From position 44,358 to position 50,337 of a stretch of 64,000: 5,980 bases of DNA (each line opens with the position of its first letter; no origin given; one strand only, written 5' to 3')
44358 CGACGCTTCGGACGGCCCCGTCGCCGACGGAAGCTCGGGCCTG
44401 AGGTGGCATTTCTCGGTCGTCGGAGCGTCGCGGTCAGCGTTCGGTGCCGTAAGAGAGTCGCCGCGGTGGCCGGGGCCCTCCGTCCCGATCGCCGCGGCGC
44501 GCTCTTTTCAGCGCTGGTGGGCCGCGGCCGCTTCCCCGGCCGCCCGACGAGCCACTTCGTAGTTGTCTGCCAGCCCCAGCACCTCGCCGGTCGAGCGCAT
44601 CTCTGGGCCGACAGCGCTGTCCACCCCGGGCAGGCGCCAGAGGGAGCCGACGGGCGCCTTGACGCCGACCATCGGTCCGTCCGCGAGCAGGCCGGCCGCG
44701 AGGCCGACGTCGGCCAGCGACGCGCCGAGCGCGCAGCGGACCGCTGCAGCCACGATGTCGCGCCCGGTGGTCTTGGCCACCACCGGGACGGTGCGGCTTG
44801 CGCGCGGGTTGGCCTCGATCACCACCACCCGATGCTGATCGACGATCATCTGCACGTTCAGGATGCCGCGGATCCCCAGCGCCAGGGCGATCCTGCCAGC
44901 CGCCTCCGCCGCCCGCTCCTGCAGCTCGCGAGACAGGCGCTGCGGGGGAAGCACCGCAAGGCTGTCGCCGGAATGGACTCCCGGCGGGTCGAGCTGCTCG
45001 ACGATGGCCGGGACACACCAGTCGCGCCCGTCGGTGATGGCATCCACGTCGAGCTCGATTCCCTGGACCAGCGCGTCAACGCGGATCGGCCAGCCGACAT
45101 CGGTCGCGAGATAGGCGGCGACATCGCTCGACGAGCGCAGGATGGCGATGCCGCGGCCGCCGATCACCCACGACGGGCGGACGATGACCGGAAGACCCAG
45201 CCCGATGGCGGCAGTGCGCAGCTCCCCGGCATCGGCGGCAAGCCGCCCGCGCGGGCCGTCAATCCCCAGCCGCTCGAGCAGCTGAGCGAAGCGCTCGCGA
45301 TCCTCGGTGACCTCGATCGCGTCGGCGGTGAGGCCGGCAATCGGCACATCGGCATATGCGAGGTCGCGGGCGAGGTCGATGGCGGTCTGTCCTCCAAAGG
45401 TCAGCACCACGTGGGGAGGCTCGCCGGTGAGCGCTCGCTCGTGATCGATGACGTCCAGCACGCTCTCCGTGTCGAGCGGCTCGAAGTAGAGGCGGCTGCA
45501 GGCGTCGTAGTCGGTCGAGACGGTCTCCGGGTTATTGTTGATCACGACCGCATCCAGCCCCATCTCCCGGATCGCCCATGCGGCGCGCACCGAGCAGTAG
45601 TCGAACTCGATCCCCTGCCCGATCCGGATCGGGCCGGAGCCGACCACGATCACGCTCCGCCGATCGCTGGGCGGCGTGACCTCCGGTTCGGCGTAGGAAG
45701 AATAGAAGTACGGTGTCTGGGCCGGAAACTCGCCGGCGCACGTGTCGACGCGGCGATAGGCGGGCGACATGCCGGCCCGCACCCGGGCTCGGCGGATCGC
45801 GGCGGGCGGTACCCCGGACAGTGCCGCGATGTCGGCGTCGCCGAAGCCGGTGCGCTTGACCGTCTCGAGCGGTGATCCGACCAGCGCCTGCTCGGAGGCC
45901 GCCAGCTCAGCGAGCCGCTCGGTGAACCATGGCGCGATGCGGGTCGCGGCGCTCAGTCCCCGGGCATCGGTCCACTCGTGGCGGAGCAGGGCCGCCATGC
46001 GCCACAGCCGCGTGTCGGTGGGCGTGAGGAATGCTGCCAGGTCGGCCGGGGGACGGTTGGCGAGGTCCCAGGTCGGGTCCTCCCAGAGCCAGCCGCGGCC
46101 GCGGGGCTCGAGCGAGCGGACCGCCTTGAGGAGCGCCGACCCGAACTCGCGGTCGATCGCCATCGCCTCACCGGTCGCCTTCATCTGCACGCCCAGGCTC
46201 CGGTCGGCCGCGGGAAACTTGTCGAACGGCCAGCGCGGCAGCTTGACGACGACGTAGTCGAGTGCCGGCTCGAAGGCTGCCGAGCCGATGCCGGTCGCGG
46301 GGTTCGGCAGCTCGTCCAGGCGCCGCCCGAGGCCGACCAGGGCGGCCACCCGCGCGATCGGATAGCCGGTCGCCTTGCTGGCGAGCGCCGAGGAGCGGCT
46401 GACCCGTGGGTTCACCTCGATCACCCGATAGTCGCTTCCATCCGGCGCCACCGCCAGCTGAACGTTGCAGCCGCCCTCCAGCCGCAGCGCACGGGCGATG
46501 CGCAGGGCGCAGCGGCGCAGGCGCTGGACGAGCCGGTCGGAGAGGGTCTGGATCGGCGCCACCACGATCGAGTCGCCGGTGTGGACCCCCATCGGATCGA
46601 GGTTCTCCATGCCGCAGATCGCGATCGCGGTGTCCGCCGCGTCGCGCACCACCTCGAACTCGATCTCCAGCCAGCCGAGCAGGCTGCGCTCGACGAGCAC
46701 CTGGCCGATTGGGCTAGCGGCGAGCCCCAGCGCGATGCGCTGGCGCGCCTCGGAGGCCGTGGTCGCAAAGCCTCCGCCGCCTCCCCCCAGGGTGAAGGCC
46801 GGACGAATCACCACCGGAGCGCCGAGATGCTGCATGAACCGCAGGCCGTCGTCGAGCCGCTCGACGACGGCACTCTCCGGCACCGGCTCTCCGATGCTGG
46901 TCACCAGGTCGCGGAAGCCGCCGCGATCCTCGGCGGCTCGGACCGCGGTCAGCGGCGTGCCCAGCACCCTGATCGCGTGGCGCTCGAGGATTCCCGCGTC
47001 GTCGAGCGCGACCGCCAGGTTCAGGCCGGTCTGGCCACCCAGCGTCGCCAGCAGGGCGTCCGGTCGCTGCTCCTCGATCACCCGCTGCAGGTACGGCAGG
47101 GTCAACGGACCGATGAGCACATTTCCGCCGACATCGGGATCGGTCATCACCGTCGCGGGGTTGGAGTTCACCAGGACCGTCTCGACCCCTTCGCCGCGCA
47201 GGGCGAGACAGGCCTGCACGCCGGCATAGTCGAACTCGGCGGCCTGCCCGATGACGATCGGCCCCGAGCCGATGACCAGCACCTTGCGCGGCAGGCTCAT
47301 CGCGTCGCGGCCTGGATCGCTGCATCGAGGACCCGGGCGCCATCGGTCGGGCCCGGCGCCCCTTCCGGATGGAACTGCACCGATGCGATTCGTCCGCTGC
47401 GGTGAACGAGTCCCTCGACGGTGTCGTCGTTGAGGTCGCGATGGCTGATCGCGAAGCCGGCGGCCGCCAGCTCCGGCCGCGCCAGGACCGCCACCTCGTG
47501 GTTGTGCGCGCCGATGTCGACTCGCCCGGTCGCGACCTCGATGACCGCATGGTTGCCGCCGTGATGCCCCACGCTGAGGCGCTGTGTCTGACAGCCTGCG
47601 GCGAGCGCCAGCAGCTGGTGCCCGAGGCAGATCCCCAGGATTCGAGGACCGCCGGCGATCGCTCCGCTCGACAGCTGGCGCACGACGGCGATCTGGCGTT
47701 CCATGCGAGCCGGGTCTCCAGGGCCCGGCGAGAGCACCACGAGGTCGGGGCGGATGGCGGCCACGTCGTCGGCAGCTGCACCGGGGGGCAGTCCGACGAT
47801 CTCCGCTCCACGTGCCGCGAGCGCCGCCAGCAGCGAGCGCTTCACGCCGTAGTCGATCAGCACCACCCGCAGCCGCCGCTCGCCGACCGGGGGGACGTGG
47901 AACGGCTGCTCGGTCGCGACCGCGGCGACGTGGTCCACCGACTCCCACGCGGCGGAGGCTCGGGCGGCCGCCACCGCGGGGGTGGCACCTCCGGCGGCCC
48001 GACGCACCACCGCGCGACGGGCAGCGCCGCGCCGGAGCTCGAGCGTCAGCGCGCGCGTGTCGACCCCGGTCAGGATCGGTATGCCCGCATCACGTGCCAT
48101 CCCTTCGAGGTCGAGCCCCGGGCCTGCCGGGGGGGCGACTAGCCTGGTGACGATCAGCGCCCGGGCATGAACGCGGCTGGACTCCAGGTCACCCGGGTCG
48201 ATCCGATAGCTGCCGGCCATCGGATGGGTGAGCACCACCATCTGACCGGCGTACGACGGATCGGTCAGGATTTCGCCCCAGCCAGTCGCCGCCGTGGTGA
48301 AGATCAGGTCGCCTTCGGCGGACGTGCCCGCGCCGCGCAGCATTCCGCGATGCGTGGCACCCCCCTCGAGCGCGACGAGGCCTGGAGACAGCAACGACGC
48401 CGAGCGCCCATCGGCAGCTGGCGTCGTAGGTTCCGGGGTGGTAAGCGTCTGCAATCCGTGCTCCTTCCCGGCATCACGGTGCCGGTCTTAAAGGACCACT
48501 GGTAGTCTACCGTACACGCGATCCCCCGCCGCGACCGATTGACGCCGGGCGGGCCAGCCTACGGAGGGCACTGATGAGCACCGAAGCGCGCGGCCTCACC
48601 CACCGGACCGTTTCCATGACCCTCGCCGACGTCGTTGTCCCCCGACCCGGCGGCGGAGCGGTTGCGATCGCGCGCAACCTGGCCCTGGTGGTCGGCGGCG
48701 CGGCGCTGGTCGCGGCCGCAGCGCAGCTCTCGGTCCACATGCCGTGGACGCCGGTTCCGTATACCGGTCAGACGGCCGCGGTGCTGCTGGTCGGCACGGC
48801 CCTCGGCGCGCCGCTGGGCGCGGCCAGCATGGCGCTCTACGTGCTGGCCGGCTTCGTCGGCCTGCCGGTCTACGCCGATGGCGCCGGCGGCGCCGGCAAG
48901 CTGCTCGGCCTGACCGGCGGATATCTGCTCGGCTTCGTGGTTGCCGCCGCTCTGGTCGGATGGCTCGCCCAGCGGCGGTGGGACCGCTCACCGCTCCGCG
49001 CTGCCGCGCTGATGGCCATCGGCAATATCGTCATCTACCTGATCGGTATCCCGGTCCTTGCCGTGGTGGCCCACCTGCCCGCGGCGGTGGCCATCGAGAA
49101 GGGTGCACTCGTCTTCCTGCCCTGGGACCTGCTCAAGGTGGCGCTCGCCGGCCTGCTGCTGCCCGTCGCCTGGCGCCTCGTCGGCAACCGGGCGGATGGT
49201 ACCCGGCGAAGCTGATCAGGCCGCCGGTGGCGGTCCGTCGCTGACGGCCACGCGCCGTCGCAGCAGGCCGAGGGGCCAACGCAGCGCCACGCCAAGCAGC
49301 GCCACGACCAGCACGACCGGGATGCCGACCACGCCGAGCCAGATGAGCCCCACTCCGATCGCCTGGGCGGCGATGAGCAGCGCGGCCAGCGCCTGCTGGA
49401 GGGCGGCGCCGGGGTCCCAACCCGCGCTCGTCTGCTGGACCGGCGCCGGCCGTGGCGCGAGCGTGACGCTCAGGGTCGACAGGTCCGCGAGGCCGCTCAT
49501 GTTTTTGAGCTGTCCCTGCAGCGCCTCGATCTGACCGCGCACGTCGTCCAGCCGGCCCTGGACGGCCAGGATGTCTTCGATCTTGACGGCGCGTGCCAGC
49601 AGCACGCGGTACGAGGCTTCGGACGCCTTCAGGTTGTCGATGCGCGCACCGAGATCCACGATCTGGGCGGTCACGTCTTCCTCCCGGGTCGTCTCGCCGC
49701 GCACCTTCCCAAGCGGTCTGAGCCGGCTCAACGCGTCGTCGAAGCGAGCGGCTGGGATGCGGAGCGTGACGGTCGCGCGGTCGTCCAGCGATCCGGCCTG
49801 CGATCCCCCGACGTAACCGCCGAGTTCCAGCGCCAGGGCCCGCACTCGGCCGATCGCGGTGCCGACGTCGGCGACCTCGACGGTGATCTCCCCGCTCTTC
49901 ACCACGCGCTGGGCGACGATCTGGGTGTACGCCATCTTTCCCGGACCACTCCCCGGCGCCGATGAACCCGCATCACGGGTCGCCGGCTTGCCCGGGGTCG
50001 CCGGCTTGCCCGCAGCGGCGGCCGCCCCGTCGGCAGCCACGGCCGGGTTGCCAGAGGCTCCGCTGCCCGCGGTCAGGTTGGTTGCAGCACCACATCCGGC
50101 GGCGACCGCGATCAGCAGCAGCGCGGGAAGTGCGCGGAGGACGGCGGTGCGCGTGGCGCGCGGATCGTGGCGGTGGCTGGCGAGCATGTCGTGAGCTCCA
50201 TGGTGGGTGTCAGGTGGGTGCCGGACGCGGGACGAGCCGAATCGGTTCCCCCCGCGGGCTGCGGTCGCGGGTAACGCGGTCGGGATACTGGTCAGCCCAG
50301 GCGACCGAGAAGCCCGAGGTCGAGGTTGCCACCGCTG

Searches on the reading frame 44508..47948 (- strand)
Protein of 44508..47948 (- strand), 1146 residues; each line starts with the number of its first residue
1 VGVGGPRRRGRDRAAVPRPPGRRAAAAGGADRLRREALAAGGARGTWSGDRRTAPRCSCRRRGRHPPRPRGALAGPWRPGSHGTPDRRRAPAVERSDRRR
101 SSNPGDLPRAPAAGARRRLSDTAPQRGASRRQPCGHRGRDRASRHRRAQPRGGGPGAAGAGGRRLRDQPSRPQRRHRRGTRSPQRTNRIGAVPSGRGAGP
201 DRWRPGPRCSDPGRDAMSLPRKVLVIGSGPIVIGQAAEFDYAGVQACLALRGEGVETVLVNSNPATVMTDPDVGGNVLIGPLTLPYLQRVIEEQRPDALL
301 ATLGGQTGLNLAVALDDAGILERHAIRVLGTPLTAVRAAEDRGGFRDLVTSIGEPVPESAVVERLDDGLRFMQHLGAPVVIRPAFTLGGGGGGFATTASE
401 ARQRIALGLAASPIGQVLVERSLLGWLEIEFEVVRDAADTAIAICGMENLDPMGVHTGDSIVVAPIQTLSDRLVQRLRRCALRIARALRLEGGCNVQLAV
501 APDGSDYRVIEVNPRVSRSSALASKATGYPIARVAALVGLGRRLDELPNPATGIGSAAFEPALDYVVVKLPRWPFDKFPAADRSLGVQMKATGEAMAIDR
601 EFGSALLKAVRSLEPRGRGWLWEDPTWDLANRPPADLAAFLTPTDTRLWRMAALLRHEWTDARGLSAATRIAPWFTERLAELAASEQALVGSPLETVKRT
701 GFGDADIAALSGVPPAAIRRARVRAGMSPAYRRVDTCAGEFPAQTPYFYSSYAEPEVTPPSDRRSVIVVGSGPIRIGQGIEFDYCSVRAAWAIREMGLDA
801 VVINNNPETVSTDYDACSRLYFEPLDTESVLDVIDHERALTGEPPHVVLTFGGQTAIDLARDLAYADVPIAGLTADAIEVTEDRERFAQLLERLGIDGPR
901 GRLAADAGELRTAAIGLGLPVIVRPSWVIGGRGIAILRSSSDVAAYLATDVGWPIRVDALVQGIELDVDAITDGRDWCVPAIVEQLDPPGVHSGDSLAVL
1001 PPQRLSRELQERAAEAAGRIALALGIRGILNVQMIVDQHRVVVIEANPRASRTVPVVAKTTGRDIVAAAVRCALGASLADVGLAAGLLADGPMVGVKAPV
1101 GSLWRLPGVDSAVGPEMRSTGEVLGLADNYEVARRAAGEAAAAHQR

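Call 96: search_protein_families(library=pfam, proteins=[window:44508-47948:-], max_evalue=0.0001)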
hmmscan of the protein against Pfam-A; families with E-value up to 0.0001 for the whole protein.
window:44508-47948:- (1146 aa): 7 families
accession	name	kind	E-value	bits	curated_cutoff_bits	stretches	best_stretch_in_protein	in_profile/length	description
PF02786.22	CPSase_L_D2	-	3.5e-86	288.5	19.8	2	341-546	1-210/211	Carbamoyl-phosphate synthase L chain, ATP binding domain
PF25596.1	CPSase_L_D1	-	8.7e-83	274.4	27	2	221-337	3-117/118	Carbamoyl phosphate synthase preATP-grasp domain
PF02222.28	ATP-grasp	-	7.8e-12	45.6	27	1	890-1050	2-163/179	ATP-grasp domain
PF15632.11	ATPgrasp_Ter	-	4.4e-10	39.9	29.1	1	1010-1076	46-111/131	ATP-grasp in the biosynthetic pathway with Ter operon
PF02787.25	CPSase_L_D3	-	3.6e-09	36.9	26.6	1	642-710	5-79/80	Carbamoyl-phosphate synthetase large chain, oligomerisation domain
PF02655.19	ATP-grasp_3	-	1.4e-06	28.9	23.2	0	918-1050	31-157/160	ATP-grasp domain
PF07478.18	Dala_Dala_lig_C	-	5.9e-06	26.4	24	0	371-514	31-174/204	D-ala D-ala ligase C-terminus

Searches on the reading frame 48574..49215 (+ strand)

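Call 96: search_protein_families(library=pfam, proteins=[window:48574-49215:+], max_evalue=0.0001)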
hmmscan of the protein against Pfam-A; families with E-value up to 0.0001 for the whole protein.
window:48574-49215:+ (213 aa): 1 family
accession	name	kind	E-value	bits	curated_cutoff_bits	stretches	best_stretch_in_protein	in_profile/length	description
PF02632.19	BioY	-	3.4e-37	128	25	1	59-200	2-139/140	BioY family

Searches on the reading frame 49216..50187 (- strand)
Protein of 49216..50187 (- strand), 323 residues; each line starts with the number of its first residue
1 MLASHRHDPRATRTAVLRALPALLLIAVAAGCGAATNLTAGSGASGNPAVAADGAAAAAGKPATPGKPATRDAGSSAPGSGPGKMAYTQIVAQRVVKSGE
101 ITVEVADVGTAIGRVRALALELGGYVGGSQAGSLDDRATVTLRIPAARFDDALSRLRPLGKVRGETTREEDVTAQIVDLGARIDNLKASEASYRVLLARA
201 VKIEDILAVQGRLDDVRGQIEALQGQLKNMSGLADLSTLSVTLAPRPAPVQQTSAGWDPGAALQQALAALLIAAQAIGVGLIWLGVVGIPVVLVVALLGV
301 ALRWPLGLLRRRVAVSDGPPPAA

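Call 96: search_protein_families(library=pfam, proteins=[window:49216-50187:-], max_evalue=0.0001)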
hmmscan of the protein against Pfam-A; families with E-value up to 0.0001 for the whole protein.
window:49216-50187:- (323 aa): 1 family
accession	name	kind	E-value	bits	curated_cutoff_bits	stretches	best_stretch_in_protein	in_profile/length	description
PF14257.11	DUF4349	-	6.3e-52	176.5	27.7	1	94-298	2-211/213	Domain of unknown function (DUF4349)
